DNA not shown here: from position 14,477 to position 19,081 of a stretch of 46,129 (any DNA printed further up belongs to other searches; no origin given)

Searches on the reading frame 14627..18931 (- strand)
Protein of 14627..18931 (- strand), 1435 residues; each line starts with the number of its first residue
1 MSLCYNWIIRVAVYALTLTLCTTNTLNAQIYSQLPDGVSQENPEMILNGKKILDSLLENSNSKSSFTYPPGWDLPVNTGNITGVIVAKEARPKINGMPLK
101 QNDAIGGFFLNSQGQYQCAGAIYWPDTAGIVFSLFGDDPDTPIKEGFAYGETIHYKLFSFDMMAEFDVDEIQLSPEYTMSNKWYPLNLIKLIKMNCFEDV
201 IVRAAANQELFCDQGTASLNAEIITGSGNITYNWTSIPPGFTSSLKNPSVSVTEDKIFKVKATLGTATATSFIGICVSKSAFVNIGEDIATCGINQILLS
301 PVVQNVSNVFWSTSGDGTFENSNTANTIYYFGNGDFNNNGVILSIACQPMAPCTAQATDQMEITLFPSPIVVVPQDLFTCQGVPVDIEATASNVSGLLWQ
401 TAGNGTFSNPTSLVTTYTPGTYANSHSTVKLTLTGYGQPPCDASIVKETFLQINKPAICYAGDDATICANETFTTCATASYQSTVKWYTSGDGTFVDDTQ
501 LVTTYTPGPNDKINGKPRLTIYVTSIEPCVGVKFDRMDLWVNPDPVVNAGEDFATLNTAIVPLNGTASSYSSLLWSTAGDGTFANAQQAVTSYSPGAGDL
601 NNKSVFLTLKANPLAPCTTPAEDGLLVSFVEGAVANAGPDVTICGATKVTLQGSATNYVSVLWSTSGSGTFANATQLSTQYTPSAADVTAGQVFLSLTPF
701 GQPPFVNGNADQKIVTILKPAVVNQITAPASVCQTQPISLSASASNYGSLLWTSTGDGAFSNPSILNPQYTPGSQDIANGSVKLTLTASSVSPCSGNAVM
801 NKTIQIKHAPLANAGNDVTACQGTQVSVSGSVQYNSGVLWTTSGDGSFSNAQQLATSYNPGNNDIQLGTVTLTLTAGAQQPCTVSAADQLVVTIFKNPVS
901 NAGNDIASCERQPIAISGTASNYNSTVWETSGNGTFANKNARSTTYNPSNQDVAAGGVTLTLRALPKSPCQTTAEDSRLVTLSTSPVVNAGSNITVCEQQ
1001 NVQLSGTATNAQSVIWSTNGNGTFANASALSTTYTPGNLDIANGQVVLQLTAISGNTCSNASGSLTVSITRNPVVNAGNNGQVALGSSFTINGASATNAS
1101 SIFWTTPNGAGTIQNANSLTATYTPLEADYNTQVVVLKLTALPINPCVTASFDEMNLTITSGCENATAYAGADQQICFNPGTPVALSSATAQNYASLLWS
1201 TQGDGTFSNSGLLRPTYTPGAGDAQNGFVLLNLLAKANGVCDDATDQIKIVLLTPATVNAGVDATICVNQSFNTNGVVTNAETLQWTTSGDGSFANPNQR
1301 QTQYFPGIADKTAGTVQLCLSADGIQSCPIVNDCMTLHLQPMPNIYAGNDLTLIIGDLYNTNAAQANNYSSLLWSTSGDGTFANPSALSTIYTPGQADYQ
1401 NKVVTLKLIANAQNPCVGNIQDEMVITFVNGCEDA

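Call 6: search_protein_families(library=pfam, proteins=[window:14627-18931:-], max_evalue=0.01)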
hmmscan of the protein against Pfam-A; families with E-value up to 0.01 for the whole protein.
window:14627-18931:- (1435 aa): 1 family
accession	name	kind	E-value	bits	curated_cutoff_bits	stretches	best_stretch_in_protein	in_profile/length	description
PF18911.6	PKD_4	-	0.0013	19.2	27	0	808-866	2-65/85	PKD domain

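Call 7: search_protein_families(library=ncbifam, proteins=[window:14627-18931:-], max_evalue=0.01)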
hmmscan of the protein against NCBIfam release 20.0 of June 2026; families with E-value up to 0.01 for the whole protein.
window:14627-18931:- (1435 aa): 0 families
